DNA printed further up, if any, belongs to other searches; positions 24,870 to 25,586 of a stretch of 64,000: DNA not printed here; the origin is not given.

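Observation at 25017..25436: Compact bacterial SET-domain protein with post-SET cysteine cluster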

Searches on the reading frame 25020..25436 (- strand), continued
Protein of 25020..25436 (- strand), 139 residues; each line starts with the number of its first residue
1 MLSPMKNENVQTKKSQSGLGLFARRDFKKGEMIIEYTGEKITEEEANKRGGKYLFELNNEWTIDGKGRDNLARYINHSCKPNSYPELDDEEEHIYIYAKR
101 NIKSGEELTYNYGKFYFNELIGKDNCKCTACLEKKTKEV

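Call 13: find_related_loci(query=window:25020-25436:-, collection=genome_contigs, flank=6000)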
Query window:25020-25436:- (139 aa) in genome_contigs; peptide patterns used: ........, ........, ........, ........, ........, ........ (x = any residue, [..] = any of these).
600 stretches matched a pattern (row limit reached: there are more); 549 encode a relative of the query (tblastn E <= 1e-3); the best 80 are kept; 80 distinct loci.
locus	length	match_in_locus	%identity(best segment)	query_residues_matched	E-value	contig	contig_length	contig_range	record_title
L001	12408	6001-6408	90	2-137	4e-81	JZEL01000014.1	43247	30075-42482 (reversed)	MAG: Parcubacteria bacterium OLB19 UZ19_OD100CONTIG000014, whole genome shotgun sequence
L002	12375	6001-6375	75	10-134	8e-64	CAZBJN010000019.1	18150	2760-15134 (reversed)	MAG TPA_asm: uncultured Candidatus Saccharibacteria bacterium isolate SRP062349_co2_256 genome assembly, contig: NODE_16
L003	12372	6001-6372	75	9-132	2e-63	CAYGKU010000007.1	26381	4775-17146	MAG TPA_asm: uncultured Candidatus Saccharibacteria bacterium isolate ERP116193_co2_378 genome assembly, contig: NODE_45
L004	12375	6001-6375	74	10-134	3e-63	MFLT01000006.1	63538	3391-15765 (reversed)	MAG: Candidatus Kaiserbacteria bacterium RIFCSPLOWO2_01_FULL_45_25 rifcsplowo2_01_scaffold_2019, whole genome shotgun se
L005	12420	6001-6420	67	2-134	2e-61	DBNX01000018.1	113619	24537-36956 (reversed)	MAG TPA_asm: Patescibacteria group bacterium UBA661 UBA661_contig_2210, whole genome shotgun sequence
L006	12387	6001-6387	68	7-135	4e-60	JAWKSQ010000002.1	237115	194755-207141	MAG: Candidatus Paceibacterota bacterium isolate AC1.72 AC1.72.fa-2, whole genome shotgun sequence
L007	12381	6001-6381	67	5-131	8e-58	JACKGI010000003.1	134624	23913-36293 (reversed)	MAG: Candidatus Nomurabacteria bacterium isolate HK-STAS-PATE-30 HK-STAS-PATE-30_3, whole genome shotgun sequence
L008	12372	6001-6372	68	9-132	4e-57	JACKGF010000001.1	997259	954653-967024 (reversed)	MAG: Candidatus Nomurabacteria bacterium isolate HK-STAS-PATE-27 HK-STAS-PATE-27_1, whole genome shotgun sequence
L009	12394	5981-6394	58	1-138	5e-54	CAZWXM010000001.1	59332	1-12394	MAG TPA_asm: uncultured Candidatus Saccharibacteria bacterium isolate SRP286056_co2_553 genome assembly, contig: NODE_53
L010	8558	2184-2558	63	10-134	1e-53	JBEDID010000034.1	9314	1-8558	MAG: Candidatus Parcubacteria bacterium isolate NASQAN2015_010_A_bin.14 scaffold_000636, whole genome shotgun sequence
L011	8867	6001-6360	63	12-131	2e-51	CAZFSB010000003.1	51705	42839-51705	MAG TPA_asm: uncultured Candidatus Saccharibacteria bacterium isolate SRP319275_co4_64 genome assembly, contig: NODE_360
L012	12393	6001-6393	58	1-131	1e-51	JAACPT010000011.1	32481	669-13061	MAG: Candidatus Parcubacteria bacterium isolate CG_2015-02_43_9 CG_2015-02_curated_scaffold_2741, whole genome shotgun s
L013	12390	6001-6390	58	2-131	3e-51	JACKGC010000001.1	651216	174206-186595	MAG: Candidatus Nomurabacteria bacterium isolate HK-STAS-PATE-21 HK-STAS-PATE-21_1, whole genome shotgun sequence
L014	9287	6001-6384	57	5-132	1e-48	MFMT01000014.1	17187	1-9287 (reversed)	MAG: Candidatus Kaiserbacteria bacterium RIFOXYD1_FULL_42_15 rifoxyd1_full_scaffold_1733, whole genome shotgun sequence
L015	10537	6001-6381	56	9-137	1e-45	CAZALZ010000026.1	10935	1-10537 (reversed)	MAG TPA_asm: uncultured Gammaproteobacteria bacterium isolate SRP192927_co3_682 genome assembly, contig: NODE_15111_leng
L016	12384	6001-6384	55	10-137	9e-45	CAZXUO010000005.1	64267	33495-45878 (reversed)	MAG TPA_asm: uncultured Candidatus Saccharibacteria bacterium isolate SRP286056_co1_476 genome assembly, contig: NODE_41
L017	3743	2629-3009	57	11-139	6e-44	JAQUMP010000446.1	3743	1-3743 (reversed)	MAG: Chitinivibrionales bacterium isolate STD1_157 NODE_111522_length_3743_cov_2.731195_Sandtown_D1, whole genome shotgu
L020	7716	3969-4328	55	11-131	4e-43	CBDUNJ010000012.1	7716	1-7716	MAG TPA_asm: uncultured bacterium isolate SRR22808125_concoct_2 genome assembly, contig: ERZ25043434.6575, whole genome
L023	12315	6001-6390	55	1-131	4e-41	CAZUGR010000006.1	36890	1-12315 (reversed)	MAG TPA_asm: uncultured Candidatus Saccharibacteria bacterium isolate SRP300315_co1_13 genome assembly, contig: NODE_618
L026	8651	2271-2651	53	1-128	9e-39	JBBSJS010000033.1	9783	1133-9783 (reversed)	MAG: Candidatus Doudnabacteria bacterium isolate LS4_metabat2.068 LS4_metabat2.068_K_1713218_L_9783_cov_10.0000, whole g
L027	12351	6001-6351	58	10-131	5e-39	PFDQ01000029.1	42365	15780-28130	MAG: Candidatus Peregrinibacteria bacterium CG10_big_fil_rev_8_21_14_0_10_42_8 CG10_8_21_14_0.10_scaffold_653_c, whole g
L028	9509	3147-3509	50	8-130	3e-38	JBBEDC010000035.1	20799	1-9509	MAG: Candidatus Andersenbacteria bacterium isolate LejiaF_48_14 Lejia_F_3713_length_20799_cov_8, whole genome shotgun se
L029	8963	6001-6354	53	9-128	2e-37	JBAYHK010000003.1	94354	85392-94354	MAG: Patescibacteria group bacterium isolate SO_2016_GW1_148 scaffold00530_OW334_2016, whole genome shotgun sequence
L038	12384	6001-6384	48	5-134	9e-33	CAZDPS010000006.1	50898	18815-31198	MAG TPA_asm: uncultured Candidatus Saccharibacteria bacterium isolate SRP300315_co1_23 genome assembly, contig: NODE_325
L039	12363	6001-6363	46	9-131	2e-32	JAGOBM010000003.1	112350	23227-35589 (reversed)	MAG: Candidatus Moraniibacteriota bacterium isolate Go_LeineEff_bin_12 Go_LeineEff_17_length_112350_cov_13.444000, whole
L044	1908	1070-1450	44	3-131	9e-30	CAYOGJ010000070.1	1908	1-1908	MAG TPA_asm: uncultured Candidatus Saccharibacteria bacterium isolate SRP278252_co2_290 genome assembly, contig: NODE_14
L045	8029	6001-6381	49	10-138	3e-40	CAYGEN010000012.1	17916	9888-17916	MAG TPA_asm: uncultured Candidatus Saccharibacteria bacterium isolate ERP113451_co3_404 genome assembly, contig: NODE_23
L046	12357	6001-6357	48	10-131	2e-28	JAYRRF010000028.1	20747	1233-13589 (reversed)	MAG: Candidatus Moraniibacteriota bacterium isolate XM1_ASGE3bin.23 k141_772700, whole genome shotgun sequence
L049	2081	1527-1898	46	2-128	4e-28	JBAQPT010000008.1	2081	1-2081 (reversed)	MAG: Minisyncoccia bacterium isolate MFD03286_ilm_asm_bin13 k127_156496, whole genome shotgun sequence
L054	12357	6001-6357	54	12-130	7e-35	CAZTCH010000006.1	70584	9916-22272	MAG TPA_asm: uncultured Candidatus Saccharibacteria bacterium isolate SRP286056_co1_73 genome assembly, contig: NODE_323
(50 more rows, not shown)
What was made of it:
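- Closest known: Go1-SET of Methanosarcina mazei. Same: Methanosarcinales homologues are 44-48% identical to the query (call 13).
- Close homologues also occur in free-living phyla (call 13).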

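Call 18: predict_structure(alignment_id=A1)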
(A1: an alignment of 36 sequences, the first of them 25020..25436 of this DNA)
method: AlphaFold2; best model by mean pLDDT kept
length: 139 residues; sequences in the alignment: 36
mean_pLDDT: 75.9   pTM: 0.69
mean pLDDT of the five models: 75.9, 74.5, 72.5, 69.1, 68.4
residues with pLDDT >= 90: 29; 70-90: 62; 50-70: 45; < 50: 3
segments of 3 or more residues with pLDDT < 50: 1-3
pLDDT, mean of each block of 10 residues (from residue 1): 61 84 94 79 69 60 64 82 85 84 93 65 71 71
secondary structure, 60 per line:
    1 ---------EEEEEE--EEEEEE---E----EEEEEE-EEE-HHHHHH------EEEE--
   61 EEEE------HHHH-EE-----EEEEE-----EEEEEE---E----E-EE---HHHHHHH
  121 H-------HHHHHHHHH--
elements in order: E10-15 E18-23 E32-37 E39-41 H43-48 E55-58 E61-64 H71-74 E83-87 E93-98 H114-121 H129-137
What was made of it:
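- On SET domain superfamily (Pfam PF00856), protein-lysine methyltransferases: The AF2 model has pLDDT 75.9 (call 18).
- The post-SET spacing (C-x-C-x2-C) differs from the canonical zinc-binding C-x-C-x4-C, and model confidence for residues 111-139 is only 65-71 (call 18).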

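Call 26: fold_search(model_id=the predicted structure, library=pdb)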
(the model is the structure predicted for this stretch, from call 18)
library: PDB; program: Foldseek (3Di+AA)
matches with E <= 10: 890; with E <= 0.001: 394
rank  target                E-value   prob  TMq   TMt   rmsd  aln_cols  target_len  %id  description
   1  6u9m_A                1.1e-10  1.00  0.64  0.61   4.1       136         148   35  MLL1 SET N3861I/Q3867L bound to inhibitor 16 (TC-5109) (released 2020-07-01)
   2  6u9k_B                1.8e-10  1.00  0.67  0.63   4.2       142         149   36  MLL1 SET N3861I/Q3867L bound to inhibitor 18 (TC-5153) (released 2020-07-01)
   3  5f5e                  2.5e-10  1.00  0.63  0.60   4.4       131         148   37  The Crystal Structure of MLL1 SET domain with N3816I/Q3867L mutation (released 2016-02-24)
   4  6u9n_B                2.9e-10  1.00  0.65  0.62   4.1       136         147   35  MLL1 SET N3861I/Q3867L bound to inhibitor 14 (TC-5139) (released 2020-07-01)
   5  6u9k_A                3.4e-10  1.00  0.67  0.63   4.1       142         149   37  MLL1 SET N3861I/Q3867L bound to inhibitor 18 (TC-5153) (released 2020-07-01)
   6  6u9n_A                3.6e-10  1.00  0.64  0.61   4.0       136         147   37  MLL1 SET N3861I/Q3867L bound to inhibitor 14 (TC-5139) (released 2020-07-01)
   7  2w5y                  4.0e-10  1.00  0.69  0.58   3.4       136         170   37  Binary Complex of the Mixed Lineage Leukaemia (MLL1) SET Domain with the cofactor product S-Adenosylhomocysteine. (released 2009-02-10)
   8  4z4p                  9.1e-10  1.00  0.70  0.61   4.0       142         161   37  Structure of the MLL4 SET Domain (released 2015-09-09)
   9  7w6a_C                9.6e-10  1.00  0.71  0.63   3.8       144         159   37  Crystal structure of the MLL1 (N3861I/Q3867L/C3882SS)-RBBP5-ASH2L complex (released 2022-09-07)
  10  2w5z_A                1.0e-09  1.00  0.70  0.56   3.5       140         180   37  Ternary Complex of the Mixed Lineage Leukaemia (MLL1) SET Domain with the cofactor product S-Adenosylhomocysteine and  (released 2009-02-10)
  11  7w67_C                1.0e-09  1.00  0.71  0.64   3.7       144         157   37  The crystal structure of MLL1 (N3861I/Q3867L/C3882SS)-RBBP5-ASH2L in complex with H3K4me0 peptide (released 2022-09-07)
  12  7u5v_A                1.2e-09  1.00  0.70  0.78   2.7       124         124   38  Crystal structure of the Mixed Lineage Leukaemia (MLL1) SET Domain with the cofactor product S-Adenosylhomocysteine an (released 2023-09-27)
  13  5f6k_C                2.2e-09  1.00  0.66  0.62   3.3       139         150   36  Crystal structure of the MLL3-Ash2L-RbBP5 complex (released 2016-02-24)
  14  7w6l_E                2.3e-09  1.00  0.66  0.61   2.5       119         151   39  The crystal structure of MLL3-RBBP5-ASH2L in complex with H3K4me0 peptide (released 2022-09-07)
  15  7w6l_C                2.9e-09  1.00  0.63  0.56   2.5       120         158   39  The crystal structure of MLL3-RBBP5-ASH2L in complex with H3K4me0 peptide (released 2022-09-07)
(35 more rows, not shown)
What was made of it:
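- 25098..25385 (-): SET domain core (residues 18-113 of the 139-aa numbering). The AF2 model gives Foldseek hits to MLL1 and MLL4 SET with TM about 0.7 (calls 18, 26).
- On SET domain superfamily (Pfam PF00856), protein-lysine methyltransferases: The best are MLL1 and MLL4 at TM 0.64-0.71 (call 26).
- The AF2 model (pLDDT 75.9, pTM 0.69, call 18) hits MLL1 and MLL4 SET at TM 0.64-0.71 and 35-39% identity, and also the minimal viral vSET (call 26).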

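Call 32: search_protein_families(library=pfam, proteins=[L015:5178-5807:-, L015:6485-6859:+, L017:2054-2455:+, L017:3008-3568:-, L020:3536-3820:+, L020:4622-4927:+, L026:1419-2171:+, L026:2717-3793:-, L027:5113-5997:-, L027:6364-6606:+], max_evalue=0.001)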
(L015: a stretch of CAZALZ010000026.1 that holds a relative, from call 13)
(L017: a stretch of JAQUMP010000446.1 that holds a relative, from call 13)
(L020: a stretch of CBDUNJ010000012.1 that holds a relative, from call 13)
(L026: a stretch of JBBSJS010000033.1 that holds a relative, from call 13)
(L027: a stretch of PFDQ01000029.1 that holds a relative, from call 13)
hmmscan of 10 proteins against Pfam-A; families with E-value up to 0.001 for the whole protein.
L015:5178-5807:- (210 aa): 0 families

L015:6485-6859:+ (125 aa): 0 families

L017:2054-2455:+ (134 aa): 2 families
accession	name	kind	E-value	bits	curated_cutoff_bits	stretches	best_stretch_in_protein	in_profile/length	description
PF13620.12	CarboxypepD_reg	-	1.7e-05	25.5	32.3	1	47-131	2-81/82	Carboxypeptidase regulatory-like domain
PF02369.22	Big_1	-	0.0005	20.5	34.9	1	45-92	19-67/93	Bacterial Ig-like domain (group 1)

L017:3008-3568:- (187 aa): 1 family
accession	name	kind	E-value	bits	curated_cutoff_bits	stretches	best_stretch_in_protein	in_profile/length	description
PF01966.28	HD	-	8.3e-16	58.8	22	1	36-129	8-115/116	HD domain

L020:3536-3820:+ (95 aa): 3 families
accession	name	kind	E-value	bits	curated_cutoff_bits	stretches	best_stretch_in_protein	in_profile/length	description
PF01541.30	GIY-YIG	-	8.7e-19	68.1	22.6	1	13-82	2-74/78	GIY-YIG catalytic domain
PF10544.15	T5orf172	-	4.9e-06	27.4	20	1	14-77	2-64/101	T5orf172 domain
PF13455.12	MUG113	-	0.00055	20.9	22.3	0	28-78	3-45/73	Meiotically up-regulated gene 113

L020:4622-4927:+ (102 aa): 0 families

L026:1419-2171:+ (251 aa): 2 families
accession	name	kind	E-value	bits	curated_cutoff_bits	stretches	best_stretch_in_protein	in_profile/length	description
PF13462.12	Thioredoxin_4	-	2.1e-26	93.5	23.2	1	47-208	5-163/165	Thioredoxin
PF01323.26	DSBA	-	4.1e-16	59.8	25.6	1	59-205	2-184/191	DSBA-like thioredoxin domain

L026:2717-3793:- (359 aa): 8 families
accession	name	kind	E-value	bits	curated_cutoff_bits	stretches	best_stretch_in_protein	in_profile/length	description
PF03193.22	RsgA_GTPase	-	8.8e-50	169.4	30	1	90-268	1-172/174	RsgA GTPase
PF01926.29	MMR_HSR1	-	1.7e-08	35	21.9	1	204-276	1-62/113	50S ribosome-binding GTPase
PF02421.24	FeoB_N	-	2.3e-07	30.9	27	0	115-199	77-156/156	Ferrous iron transport protein B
PF00005.33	ABC_tran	-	4.6e-07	31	25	1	192-245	1-57/137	ABC transporter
PF00350.29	Dynamin_N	-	8.6e-06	26.3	27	1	205-232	1-28/168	Dynamin family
PF00009.33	GTP_EFTU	-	0.00014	21.9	26.5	0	119-200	95-183/188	Elongation factor Tu GTP binding domain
PF04548.22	AIG1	-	0.00035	20.4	27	1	204-276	2-71/212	AIG1 family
PF00071.28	Ras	-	0.00072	19.6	21.6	0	205-256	2-57/162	Ras family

L027:5113-5997:- (295 aa): 0 families

L027:6364-6606:+ (81 aa): 1 family
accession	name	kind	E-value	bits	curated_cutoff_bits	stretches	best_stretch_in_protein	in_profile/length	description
PF01541.30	GIY-YIG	-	5.5e-17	62.3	22.6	1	5-76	2-76/78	GIY-YIG catalytic domain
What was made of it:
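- In L026 a ribosome-biogenesis GTPase, RsgA, is the convergent neighbour (call 32).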

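Call 33: search_protein_families(library=pfam, proteins=[L028:1447-3066:+, L028:3525-4400:-, L029:5610-5849:+, L029:6415-6798:-, L038:5445-5891:+, L038:6395-7096:-, L039:5007-5684:+, L039:6574-7074:+, L044:463-792:+, L044:1528-1908:+], max_evalue=0.001)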
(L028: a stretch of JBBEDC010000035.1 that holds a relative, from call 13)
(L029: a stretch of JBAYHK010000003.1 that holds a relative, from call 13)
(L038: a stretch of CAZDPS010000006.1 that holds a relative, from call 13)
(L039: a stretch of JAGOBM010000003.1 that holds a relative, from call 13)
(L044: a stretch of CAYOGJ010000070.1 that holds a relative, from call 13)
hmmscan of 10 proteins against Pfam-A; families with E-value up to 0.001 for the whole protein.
L028:1447-3066:+ (540 aa): 0 families

L028:3525-4400:- (292 aa): 0 families

L029:5610-5849:+ (80 aa): 0 families

L029:6415-6798:- (128 aa): 1 family
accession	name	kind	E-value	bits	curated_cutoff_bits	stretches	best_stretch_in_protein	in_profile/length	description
PF23477.1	zf_Tbcl_2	-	3.1e-13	49.6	27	1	35-69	1-35/37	Probable treble clef zinc finger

L038:5445-5891:+ (149 aa): 0 families

L038:6395-7096:- (234 aa): 0 families

L039:5007-5684:+ (226 aa): 0 families

L039:6574-7074:+ (167 aa): 1 family
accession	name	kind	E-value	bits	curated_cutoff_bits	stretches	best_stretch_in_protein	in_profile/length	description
PF01058.29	Oxidored_q6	-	2.3e-18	66.6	27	1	22-152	6-126/128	NADH ubiquinone oxidoreductase, 20 Kd subunit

L044:463-792:+ (110 aa): 0 families

L044:1528-1908:+ (127 aa): 1 family
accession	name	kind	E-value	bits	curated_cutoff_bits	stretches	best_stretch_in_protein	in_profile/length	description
PF07883.17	Cupin_2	-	1.3e-11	44.4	27.2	1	32-101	2-70/70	Cupin domain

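Call 34: search_protein_families(library=pfam, proteins=[L045:5501-5722:+, L045:6445-6837:+, L046:5394-5900:+, L046:6422-6790:-, L054:4178-5818:-, L049:1173-1457:-, L039:7092-8414:+, L045:7020-7418:+, L016:5503-5790:+, L023:6666-7211:+], max_evalue=0.001)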
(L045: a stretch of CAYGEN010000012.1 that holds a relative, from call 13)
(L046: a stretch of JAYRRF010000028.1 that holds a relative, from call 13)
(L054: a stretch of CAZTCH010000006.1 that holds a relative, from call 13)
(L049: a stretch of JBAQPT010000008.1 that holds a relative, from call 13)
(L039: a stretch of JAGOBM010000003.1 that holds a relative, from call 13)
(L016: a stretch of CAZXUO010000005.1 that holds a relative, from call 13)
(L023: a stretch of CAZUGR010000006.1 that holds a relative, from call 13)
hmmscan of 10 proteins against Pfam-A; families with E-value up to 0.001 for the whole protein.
L045:5501-5722:+ (74 aa): 0 families

L045:6445-6837:+ (131 aa): 0 families

L046:5394-5900:+ (169 aa): 0 families

L046:6422-6790:- (123 aa): 0 families

L054:4178-5818:- (547 aa): 2 families
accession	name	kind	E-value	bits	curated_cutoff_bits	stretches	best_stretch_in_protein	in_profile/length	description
PF02913.24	FAD-oxidase_C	-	5.5e-50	170.8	21.2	1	267-531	4-247/248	FAD linked oxidases, C-terminal domain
PF01565.28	FAD_binding_4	-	1.5e-29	102.9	26.4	1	36-176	1-137/139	FAD binding domain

L049:1173-1457:- (95 aa): 0 families

L039:7092-8414:+ (441 aa): 1 family
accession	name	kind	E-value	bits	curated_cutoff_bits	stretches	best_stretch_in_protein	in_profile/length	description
PF00374.24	NiFeSe_Hases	-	1.3e-24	87.5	25.8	2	67-143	15-91/508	Nickel-dependent hydrogenase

L045:7020-7418:+ (133 aa): 0 families

L016:5503-5790:+ (96 aa): 0 families

L023:6666-7211:+ (182 aa): 2 families
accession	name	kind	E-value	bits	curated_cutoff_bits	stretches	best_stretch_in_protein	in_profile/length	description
PF02357.24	NusG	-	2.5e-27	95.7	22.2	1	11-111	2-90/93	Transcription termination factor nusG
PF00467.35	KOW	-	1.5e-05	25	22.3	1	132-161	2-31/32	KOW motif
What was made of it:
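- NusG was confirmed by Pfam in call 34. The other contexts are HD, GIY-YIG, DsbA-like, hydrogenase, cupin, MscL and FAD oxidase (calls 32-34).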

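Call 46: find_encoding_contigs(protein=window:25020-25436:-, flank=3000, max_places=4)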
Protein window:25020-25436:- (139 aa): no gene with exactly this product is on record in the collection.
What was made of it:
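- Tried and rejected: Looking up the 139-aa product found nothing (call 46).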

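Call 47: find_encoding_contigs(protein=window:25020-25424:-, flank=3000, max_places=4)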
Protein window:25020-25424:- (135 aa): 19 contigs read that carry it; 4 places shown.
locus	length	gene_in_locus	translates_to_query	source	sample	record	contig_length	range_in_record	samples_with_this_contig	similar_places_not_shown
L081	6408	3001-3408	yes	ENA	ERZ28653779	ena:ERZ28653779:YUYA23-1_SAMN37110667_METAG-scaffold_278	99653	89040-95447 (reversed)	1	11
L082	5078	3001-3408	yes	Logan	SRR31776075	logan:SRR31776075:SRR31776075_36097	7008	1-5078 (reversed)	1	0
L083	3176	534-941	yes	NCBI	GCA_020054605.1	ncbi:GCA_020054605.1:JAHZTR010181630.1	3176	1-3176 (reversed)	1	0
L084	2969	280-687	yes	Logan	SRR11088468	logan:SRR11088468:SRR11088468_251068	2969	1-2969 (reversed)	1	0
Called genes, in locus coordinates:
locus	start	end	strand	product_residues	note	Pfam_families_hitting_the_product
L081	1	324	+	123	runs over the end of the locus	PF00072:Response_reg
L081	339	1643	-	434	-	PF13188:PAS_8 (faint), PF13426:PAS_9, PF00512:HisKA, PF13581:HATPase_c_2 (faint), PF02518:HATPase_c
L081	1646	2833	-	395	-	PF00871:Acetate_kinase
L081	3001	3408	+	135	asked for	PF00856:SET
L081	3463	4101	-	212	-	-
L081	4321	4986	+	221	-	PF05198:IF3_N, PF00707:IF3_C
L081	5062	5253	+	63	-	PF01632:Ribosomal_L35p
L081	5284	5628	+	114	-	PF00453:Ribosomal_L20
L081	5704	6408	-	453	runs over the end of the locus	PF00753:Lactamase_B, PF23023:Anti-Pycsar_Apyc1 (weak), PF12706:Lactamase_B_2 (weak), PF16661:Lactamase_B_6, PF10996:Beta-Casp, PF07521:RMMBL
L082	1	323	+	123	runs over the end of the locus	PF00072:Response_reg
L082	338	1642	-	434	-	PF13188:PAS_8 (faint), PF13426:PAS_9, PF00512:HisKA, PF13581:HATPase_c_2 (faint), PF02518:HATPase_c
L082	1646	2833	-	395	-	PF00871:Acetate_kinase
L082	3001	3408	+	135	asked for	PF00856:SET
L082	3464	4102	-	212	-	-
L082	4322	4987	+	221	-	PF05198:IF3_N, PF00707:IF3_C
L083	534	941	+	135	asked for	PF00856:SET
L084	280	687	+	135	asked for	PF00856:SET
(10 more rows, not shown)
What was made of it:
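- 25017..25424 (-): Most likely CDS (135 aa plus stop), starting at the second ATG (MKNENV...). This exact 135-aa product is called on 19 contigs from several samples (call 47).
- Checked: Gene callers on 19 independent contigs use it (call 47).
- The same 135-aa protein is found in the same context on 19 contigs from several samples (call 47).
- Tried and rejected: The 135-aa product was found (call 47).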
